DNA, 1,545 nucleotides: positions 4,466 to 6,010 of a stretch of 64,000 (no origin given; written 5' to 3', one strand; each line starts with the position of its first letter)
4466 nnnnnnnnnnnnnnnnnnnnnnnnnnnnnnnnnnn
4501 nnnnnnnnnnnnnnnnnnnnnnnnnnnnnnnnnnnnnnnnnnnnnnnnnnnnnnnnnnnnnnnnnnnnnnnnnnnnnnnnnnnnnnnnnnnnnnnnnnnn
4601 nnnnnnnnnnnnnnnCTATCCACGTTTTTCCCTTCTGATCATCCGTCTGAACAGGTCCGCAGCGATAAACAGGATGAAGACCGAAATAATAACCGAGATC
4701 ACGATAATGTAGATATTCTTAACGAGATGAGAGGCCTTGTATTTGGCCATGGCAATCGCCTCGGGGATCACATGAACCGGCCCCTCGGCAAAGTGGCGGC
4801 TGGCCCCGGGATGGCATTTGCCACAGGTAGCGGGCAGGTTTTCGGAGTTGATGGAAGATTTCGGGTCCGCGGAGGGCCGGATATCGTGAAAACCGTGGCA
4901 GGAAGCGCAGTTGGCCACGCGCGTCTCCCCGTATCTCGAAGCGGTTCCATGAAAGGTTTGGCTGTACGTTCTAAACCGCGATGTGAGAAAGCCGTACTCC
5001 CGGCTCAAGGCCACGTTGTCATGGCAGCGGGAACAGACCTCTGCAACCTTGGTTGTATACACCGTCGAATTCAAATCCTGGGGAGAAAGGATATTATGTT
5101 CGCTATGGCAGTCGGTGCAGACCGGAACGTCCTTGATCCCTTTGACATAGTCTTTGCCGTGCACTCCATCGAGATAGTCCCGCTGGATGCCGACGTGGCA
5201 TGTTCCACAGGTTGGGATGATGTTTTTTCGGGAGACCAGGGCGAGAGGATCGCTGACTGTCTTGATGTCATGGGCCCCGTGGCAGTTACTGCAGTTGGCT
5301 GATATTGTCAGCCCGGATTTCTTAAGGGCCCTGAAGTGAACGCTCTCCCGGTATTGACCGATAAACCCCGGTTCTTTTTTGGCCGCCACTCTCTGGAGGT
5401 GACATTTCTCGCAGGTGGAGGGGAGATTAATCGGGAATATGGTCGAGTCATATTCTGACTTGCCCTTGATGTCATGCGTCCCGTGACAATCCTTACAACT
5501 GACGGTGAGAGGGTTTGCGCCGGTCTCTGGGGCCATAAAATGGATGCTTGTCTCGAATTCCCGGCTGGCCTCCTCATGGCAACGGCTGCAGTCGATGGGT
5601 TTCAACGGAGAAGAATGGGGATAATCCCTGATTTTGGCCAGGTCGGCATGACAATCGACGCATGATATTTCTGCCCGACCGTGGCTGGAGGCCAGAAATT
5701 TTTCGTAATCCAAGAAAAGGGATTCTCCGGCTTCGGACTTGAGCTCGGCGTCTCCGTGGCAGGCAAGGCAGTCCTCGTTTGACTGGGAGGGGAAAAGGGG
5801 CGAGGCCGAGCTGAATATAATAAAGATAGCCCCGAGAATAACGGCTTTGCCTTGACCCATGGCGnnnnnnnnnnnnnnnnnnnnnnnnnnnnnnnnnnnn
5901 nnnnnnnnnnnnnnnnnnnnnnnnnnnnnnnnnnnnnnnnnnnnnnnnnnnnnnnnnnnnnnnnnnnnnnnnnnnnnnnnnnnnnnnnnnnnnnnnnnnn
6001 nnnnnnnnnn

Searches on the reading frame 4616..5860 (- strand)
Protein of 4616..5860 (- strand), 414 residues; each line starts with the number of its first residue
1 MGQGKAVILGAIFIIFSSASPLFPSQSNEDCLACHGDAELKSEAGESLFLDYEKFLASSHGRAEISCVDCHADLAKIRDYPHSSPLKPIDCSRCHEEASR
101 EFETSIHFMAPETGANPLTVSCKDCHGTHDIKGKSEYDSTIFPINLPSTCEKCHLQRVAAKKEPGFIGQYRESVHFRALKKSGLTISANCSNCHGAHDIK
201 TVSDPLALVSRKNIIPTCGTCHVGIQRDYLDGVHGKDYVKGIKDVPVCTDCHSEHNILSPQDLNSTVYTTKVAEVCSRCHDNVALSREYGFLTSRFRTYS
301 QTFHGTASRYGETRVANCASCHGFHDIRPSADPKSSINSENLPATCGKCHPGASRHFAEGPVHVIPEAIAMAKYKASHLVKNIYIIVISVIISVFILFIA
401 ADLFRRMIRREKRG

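Call 4: search_protein_families(library=pfam, proteins=[window:4616-5860:-], max_evalue=0.01)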
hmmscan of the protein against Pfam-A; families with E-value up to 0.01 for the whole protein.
window:4616-5860:- (414 aa): 9 families
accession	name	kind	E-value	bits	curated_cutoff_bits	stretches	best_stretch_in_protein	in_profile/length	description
PF14522.11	Cytochrome_C7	-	2.6e-16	59.6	24.8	3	57-126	5-66/67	Cytochrome c7 and related cytochrome c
PF14537.11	Cytochrom_c3_2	-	3.7e-14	53.4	25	3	60-154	2-78/79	Cytochrome c3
PF09699.15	Paired_CXXCH_1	-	9.9e-13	48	20.6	1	248-283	9-39/41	Doubled CXXCH motif (Paired_CXXCH_1)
PF22113.1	Mtrc-MtrF_II-IV_dom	-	4.9e-12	46.2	30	1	121-324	8-165/176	Outer membrane cytochrome MtrC/MtrF-like, domains II/IV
PF02085.21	Cytochrom_CIII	-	1.6e-09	38.4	22.9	0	27-95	45-101/101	Class III cytochrome C family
PF03264.19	Cytochrom_NNT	-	2.6e-09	37.5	24.1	1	91-131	39-77/174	NapC/NirT cytochrome c family, N-terminal region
PF22678.1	Cytochrom_c_NrfB-like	-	2.4e-08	34.8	27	1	31-96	1-66/89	Cytochrome c-type protein NrfB-like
PF00684.25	DnaJ_CXXCXGXG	-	5.3e-06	27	32.7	0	122-196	1-64/65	DnaJ central domain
PF02335.20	Cytochrom_C552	-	7.2e-06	25.7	24.1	1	51-106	231-293/438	Cytochrome c552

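Call 44: search_protein_families(library=ncbifam, proteins=[window:4616-5860:-], max_evalue=0.001)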
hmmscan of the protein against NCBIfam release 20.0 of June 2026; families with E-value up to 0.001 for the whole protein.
window:4616-5860:- (414 aa): 10 families
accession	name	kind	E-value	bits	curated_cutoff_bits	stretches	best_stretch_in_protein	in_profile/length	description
TIGR03508.1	decahem_SO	subfamily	1.4e-19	70.6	192.2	2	14-157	56-177/258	DmsE family decaheme c-type cytochrome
NF041028.1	decahem_GSU2203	exception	1.6e-09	37.4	325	1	90-282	38-209/317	GSU2203 family decaheme c-type cytochrome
TIGR04257.1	nanowire_3heme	domain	6.2e-07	29.5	40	0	243-282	25-60/75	c(7)-type cytochrome triheme domain-containing protein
NF008659.0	PRK11659.1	equivalog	9.4e-07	28.7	184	0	30-96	77-143/188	cytochrome c nitrite reductase pentaheme subunit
NF040968.1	FeS_ExtO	equivalog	2.7e-05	23.2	200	0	62-106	36-80/416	selenite/tellurite reduction operon b-type cytochrome iron-sulfur cluster-binding subunit ExtO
NF040967.1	cytc_ExtN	equivalog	2.8e-05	23.2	200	0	62-106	36-80/415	selenite/tellurite reduction operon c-type cytochrome ExtN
TIGR03153.1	cytochr_NrfH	equivalog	0.00014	21.9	134.2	0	13-80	13-68/138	cytochrome c nitrite reductase small subunit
TIGR03146.1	cyt_nit_nrfB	equivalog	0.00015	22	166.6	0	247-350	13-116/145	cytochrome c nitrite reductase pentaheme subunit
NF002460.0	PRK01658.1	subfamily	0.00046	20.2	112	1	352-412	58-117/122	CidA/LrgA family holin-like protein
TIGR02161.1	napC_nirT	subfamily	0.0009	19.2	310.6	0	91-133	48-89/185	periplasmic nitrate (or nitrite) reductase c-type cytochrome, NapC/NirT family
